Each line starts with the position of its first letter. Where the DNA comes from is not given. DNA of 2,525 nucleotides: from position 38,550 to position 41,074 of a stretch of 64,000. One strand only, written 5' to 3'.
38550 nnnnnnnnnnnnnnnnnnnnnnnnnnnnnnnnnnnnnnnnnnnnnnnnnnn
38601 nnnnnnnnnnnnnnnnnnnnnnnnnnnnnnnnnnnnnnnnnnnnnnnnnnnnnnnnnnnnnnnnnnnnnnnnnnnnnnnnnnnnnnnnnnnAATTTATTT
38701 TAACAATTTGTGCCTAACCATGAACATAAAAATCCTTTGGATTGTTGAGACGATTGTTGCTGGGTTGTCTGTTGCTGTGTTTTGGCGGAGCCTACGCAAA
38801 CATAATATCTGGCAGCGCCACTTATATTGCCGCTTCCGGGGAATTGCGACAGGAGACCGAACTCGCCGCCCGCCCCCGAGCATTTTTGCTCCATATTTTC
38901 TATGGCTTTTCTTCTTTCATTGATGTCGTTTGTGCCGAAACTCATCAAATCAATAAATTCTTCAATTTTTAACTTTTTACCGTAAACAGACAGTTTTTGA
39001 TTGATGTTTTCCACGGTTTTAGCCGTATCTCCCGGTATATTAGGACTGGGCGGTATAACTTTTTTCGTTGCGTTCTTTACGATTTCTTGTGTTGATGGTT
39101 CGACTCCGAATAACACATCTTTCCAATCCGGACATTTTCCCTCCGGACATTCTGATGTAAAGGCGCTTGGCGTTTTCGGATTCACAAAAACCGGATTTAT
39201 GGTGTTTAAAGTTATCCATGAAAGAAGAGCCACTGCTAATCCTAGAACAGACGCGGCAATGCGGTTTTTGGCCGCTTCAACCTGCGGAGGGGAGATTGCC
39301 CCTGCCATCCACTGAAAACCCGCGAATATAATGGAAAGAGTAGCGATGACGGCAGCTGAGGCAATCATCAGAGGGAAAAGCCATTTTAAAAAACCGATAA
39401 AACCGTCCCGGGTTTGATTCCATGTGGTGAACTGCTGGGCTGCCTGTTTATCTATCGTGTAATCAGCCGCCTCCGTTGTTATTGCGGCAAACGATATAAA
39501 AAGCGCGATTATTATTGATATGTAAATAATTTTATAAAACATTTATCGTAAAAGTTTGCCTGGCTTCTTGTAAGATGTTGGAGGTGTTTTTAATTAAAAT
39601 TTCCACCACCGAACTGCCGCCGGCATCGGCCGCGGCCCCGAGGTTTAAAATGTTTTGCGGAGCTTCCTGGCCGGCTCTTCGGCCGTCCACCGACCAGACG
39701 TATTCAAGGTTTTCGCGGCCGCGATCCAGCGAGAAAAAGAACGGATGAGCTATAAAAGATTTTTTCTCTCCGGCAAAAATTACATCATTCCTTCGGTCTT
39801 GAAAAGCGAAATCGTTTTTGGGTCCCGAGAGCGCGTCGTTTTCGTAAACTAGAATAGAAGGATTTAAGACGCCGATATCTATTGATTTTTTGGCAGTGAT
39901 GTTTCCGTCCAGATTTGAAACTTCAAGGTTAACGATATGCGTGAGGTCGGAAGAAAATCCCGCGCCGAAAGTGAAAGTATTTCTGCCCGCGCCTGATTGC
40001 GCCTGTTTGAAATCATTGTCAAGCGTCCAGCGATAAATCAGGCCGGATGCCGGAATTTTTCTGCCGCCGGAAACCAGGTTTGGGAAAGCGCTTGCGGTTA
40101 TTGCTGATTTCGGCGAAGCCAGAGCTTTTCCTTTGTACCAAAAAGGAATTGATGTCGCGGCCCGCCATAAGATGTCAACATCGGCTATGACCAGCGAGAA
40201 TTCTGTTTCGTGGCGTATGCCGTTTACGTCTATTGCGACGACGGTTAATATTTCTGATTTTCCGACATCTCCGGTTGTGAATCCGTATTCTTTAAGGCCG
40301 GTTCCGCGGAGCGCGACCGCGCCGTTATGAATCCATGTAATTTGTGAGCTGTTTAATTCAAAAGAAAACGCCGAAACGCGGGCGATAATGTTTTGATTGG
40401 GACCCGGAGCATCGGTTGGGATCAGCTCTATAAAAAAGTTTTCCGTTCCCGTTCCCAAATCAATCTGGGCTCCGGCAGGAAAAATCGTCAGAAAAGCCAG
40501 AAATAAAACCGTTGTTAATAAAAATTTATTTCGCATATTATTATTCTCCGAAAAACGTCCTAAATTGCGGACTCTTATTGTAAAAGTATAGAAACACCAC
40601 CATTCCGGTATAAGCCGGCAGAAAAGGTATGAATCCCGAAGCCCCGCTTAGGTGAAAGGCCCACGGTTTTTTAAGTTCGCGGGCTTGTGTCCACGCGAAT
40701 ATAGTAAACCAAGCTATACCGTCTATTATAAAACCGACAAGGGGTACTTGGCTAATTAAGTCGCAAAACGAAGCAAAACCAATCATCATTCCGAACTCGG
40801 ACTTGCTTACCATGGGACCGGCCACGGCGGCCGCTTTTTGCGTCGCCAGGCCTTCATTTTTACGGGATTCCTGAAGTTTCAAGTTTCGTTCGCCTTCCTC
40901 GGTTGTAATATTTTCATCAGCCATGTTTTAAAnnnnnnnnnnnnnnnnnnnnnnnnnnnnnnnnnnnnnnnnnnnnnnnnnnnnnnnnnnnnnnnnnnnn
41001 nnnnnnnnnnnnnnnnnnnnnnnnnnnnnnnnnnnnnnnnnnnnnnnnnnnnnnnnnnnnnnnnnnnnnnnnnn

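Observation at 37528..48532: Chromosomal minimal type IV secretion-like gene block next to the replication origin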

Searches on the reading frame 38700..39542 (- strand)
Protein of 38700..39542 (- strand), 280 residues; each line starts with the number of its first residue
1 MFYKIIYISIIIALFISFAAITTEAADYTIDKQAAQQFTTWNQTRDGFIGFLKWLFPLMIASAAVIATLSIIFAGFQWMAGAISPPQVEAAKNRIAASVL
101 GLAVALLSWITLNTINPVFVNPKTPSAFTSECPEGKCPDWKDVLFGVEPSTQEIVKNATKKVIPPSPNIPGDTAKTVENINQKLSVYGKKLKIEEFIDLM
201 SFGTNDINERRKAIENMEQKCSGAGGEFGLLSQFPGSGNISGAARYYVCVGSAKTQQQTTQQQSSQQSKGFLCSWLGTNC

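Call 4: search_protein_families(library=pfam, max_evalue=0.01, proteins=[window:38700-39542:-])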
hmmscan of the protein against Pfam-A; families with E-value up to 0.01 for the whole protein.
window:38700-39542:- (280 aa): 1 family
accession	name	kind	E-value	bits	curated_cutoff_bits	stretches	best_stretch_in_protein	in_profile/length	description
PF18895.5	T4SS_pilin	-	0.0011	19.5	26.6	1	53-112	14-68/71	Type IV secretion system pilin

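Call 7: search_protein_families(library=ncbifam, max_evalue=0.01, proteins=[window:38700-39542:-])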
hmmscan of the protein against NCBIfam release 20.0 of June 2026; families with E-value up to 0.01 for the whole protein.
window:38700-39542:- (280 aa): 1 family
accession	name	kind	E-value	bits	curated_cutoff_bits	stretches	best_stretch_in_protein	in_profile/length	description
NF045849.1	ICE_MMCAP2_0565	equivalog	0.0028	17.3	40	1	52-115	10-76/80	Mbov_0395 family pilin-like conjugal transfer protein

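Call 52: search_protein_families(library=pfam, alignment_id=A6, max_evalue=0.01)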
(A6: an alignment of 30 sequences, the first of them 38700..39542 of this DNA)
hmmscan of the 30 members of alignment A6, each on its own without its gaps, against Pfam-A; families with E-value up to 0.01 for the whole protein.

A. member 1, window:38700-39542:- (280 aa): 1 family
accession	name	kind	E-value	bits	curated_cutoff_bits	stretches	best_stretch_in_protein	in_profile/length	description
PF18895.5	T4SS_pilin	-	0.0011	19.5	26.6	1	53-112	14-68/71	Type IV secretion system pilin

B. families by the number of members that match (of 30 scanned): 18 families
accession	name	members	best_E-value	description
PF18895.5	T4SS_pilin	29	6.4e-09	Type IV secretion system pilin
PF04956.18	TrbC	9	0.00026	TrbC/VIRB2 pilin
PF00877.26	NLPC_P60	3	1.2e-10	NlpC/P60 family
PF02557.22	VanY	2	4e-12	D-alanyl-D-alanine carboxypeptidase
PF05382.19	Amidase_5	2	0.00017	Bacteriophage peptidoglycan hydrolase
PF01510.30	Amidase_2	1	3.6e-18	N-acetylmuramoyl-L-alanine amidase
PF13539.11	Peptidase_M15_4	1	2.2e-14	D-alanyl-D-alanine carboxypeptidase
PF03734.19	YkuD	1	6e-12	L,D-transpeptidase catalytic domain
PF13406.11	SLT_2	1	6.7e-09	Transglycosylase SLT domain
PF02013.21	CBM_10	1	7e-09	Cellulose or protein binding domain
PF06904.17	Extensin-like_C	1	0.00029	Extensin-like protein C-terminus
PF13197.11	DUF4013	1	0.00033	Protein of unknown function (DUF4013)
PF03779.20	SPW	1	0.002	SPW repeat domain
PF13491.11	FtsK_4TM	1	0.004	4TM region of DNA translocase FtsK/SpoIIIE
PF20712.2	CyanoTRADDas_TM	1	0.0065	Cyanobacterial TRADD-N associated 2-Transmembrane domain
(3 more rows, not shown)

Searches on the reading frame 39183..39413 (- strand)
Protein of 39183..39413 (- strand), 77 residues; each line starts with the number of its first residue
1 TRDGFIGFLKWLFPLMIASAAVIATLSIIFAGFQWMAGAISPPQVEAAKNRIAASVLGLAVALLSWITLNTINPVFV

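Call 84: find_homologous_proteins(query=A11, max_evalue=0.001)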
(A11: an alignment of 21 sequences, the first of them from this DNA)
Query A11 (21 sequences) (77 aa, profile of the alignment): 40 proteins with E <= 0.001 among 864 candidates.
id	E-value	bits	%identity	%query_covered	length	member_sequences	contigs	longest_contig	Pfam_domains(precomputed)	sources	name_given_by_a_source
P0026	2.6e-26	109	38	87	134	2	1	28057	PF18895.6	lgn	-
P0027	9.6e-24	101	45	95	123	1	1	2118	PF18895.6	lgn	-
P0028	2.2e-23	100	42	87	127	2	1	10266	PF18895.6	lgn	-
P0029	2.2e-23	100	44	95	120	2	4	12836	PF18895.6,PF04956.19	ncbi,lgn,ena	ncbi:MAG: hypothetical protein AAB930_01015 [Patescibacteria group bacterium]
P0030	3.3e-23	99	44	87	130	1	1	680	PF18895.6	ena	-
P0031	5.1e-23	99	44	87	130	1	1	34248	PF18895.6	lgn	-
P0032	5.1e-23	99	42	95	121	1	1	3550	PF18895.6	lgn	-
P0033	1.3e-22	97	65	94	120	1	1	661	-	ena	-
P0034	1.3e-22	97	44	95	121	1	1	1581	PF18895.6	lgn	-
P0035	1.5e-22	97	33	95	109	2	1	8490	PF18895.6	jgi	jgi:hypothetical protein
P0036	5.9e-22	95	47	91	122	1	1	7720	PF18895.6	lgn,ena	-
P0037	1.3e-21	94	31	91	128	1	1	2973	PF18895.6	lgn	-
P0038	2.2e-21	94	42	95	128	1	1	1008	PF18895.6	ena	-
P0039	2.2e-21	93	47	95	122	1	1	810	PF18895.6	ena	-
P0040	4.4e-21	93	47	95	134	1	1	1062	PF18895.6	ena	-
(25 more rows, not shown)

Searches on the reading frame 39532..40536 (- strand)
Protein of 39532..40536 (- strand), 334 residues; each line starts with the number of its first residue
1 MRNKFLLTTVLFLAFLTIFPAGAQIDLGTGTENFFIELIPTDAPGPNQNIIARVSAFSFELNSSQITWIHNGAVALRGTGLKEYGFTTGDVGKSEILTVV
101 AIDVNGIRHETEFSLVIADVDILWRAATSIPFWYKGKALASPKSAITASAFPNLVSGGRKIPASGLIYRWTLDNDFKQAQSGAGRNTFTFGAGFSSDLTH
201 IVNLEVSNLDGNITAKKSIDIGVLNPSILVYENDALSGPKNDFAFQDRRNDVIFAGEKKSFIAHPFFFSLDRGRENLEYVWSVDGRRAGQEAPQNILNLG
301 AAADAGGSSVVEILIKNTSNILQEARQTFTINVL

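Call 4: search_protein_families(library=pfam, max_evalue=0.01, proteins=[window:39532-40536:-])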
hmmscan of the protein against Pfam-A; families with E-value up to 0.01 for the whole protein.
window:39532-40536:- (334 aa): 0 families

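Call 7: search_protein_families(library=ncbifam, max_evalue=0.01, proteins=[window:39532-40536:-])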
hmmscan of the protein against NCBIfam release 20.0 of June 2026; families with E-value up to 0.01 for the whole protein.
window:39532-40536:- (334 aa): 0 families

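Call 34: search_solved_structures(query=A1, max_evalue=1)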
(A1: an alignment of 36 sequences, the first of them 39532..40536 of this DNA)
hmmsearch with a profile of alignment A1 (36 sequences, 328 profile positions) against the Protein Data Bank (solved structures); distinct sequences matched with E-value up to 1: 8.
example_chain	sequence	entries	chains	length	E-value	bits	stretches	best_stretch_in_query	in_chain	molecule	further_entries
3shs_A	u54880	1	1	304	0.049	15.8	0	159-217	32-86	Hoc head outer capsid protein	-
5lxk_A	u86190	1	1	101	0.057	15.6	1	162-221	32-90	Decoration protein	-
6lir_B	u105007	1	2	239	0.15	14.2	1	55-92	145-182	TCR beta chain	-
8zvi_a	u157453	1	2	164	0.19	13.9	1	162-221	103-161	Decoration protein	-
1nfd_E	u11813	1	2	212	0.25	13.5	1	30-100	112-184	H57 FAB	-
6dms_A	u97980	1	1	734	0.34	13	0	60-103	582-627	Alpha-1,4-endofucoidanase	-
6dlh_A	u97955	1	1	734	0.34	13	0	60-103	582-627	Alpha-1,4-endofucoidanase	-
7lbe_G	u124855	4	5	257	0.88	11.7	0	1-42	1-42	Fab MSL-109 light chain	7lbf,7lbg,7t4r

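Call 37: find_homologous_proteins(query=window:39532-40536:-, max_evalue=0.00001)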
Query window:39532-40536:- (334 aa): 14 proteins with E <= 0.00001 among 4316 candidates.
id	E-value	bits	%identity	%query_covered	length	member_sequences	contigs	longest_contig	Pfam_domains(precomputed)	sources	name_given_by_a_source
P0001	5.8e-217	737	100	100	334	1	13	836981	-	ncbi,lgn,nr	ncbi:MAG: hypothetical protein HYY55_03045 [Candidatus Niyogibacteria bacterium]|nr:MAG: hypothetica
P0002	3.9e-134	465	62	100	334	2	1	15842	-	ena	-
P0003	3.4e-132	459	61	100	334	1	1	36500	-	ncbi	-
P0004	7.4e-132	458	62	100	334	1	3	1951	-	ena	-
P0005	3.0e-126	439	62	93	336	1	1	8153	-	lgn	-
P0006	7.5e-125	435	59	100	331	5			-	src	-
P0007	4.1e-122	426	60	100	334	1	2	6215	-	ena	-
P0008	1.1e-105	372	54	91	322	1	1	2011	-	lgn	-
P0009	8.6e-101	356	52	98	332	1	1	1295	-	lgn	-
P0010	1.9e-98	348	50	100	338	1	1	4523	-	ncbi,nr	ncbi:MAG: hypothetical protein HY446_00185 [Candidatus Niyogibacteria bacterium]|nr:hypothetical pro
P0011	9.2e-69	250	63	57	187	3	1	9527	-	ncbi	ncbi:MAG: hypothetical protein AAB527_02905, partial [Patescibacteria group bacterium]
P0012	2.1e-63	233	41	98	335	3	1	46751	-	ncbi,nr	ncbi:hypothetical protein IIA95_00050 [Patescibacteria group bacterium]|nr:hypothetical protein [Pat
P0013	1.4e-61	227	39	92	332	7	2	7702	-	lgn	-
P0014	2.7e-27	114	33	70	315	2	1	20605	-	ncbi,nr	ncbi:MAG: hypothetical protein HYT41_02800 [Candidatus Sungbacteria bacterium]|nr:hypothetical prote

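Call 50: predict_structure(alignment_id=A4)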
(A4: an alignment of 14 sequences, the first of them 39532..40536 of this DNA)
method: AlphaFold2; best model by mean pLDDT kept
length: 334 residues; sequences in the alignment: 14
mean_pLDDT: 82.9   pTM: 0.63
mean pLDDT of the five models: 82.9, 76.7, 68.3, 54.4, 54.0
residues with pLDDT >= 90: 149; 70-90: 131; 50-70: 26; < 50: 28
segments of 3 or more residues with pLDDT < 50: 1-3, 14-31, 241-247
pLDDT, mean of each block of 10 residues (from residue 1): 52 44 31 81 88 91 96 95 94 92 92 90 86 69 91 85 91 93 92 87 92 88 87 67 52 88 87 83 90 87 90 91 88 89
secondary structure, 60 per line:
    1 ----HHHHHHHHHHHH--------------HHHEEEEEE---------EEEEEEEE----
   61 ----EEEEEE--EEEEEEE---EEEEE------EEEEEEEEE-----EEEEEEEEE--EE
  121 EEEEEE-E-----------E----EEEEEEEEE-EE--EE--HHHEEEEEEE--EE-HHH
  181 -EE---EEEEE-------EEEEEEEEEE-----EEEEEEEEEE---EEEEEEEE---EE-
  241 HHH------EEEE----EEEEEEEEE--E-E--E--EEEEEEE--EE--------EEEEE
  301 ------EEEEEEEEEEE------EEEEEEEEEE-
elements in order: H5-16 E34-39 E49-56 E65-70 E73-79 E83-87 E94-102 E108-116 E119-126 E145-153 E166-172 E187-191 E199-208 E214-223 E227-234 E250-253 E258-266 E277-283 E296-300 E307-317 E324-333

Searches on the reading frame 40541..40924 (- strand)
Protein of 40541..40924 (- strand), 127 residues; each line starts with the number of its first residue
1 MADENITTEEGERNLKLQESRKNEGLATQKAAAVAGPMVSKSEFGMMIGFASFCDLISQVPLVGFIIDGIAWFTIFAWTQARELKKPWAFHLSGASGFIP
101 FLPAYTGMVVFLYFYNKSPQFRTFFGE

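Call 4: search_protein_families(library=pfam, max_evalue=0.01, proteins=[window:40541-40924:-])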
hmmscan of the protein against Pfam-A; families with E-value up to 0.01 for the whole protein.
window:40541-40924:- (127 aa): 0 families

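Call 7: search_protein_families(library=ncbifam, max_evalue=0.01, proteins=[window:40541-40924:-])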
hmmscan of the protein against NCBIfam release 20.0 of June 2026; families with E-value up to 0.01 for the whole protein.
window:40541-40924:- (127 aa): 0 families
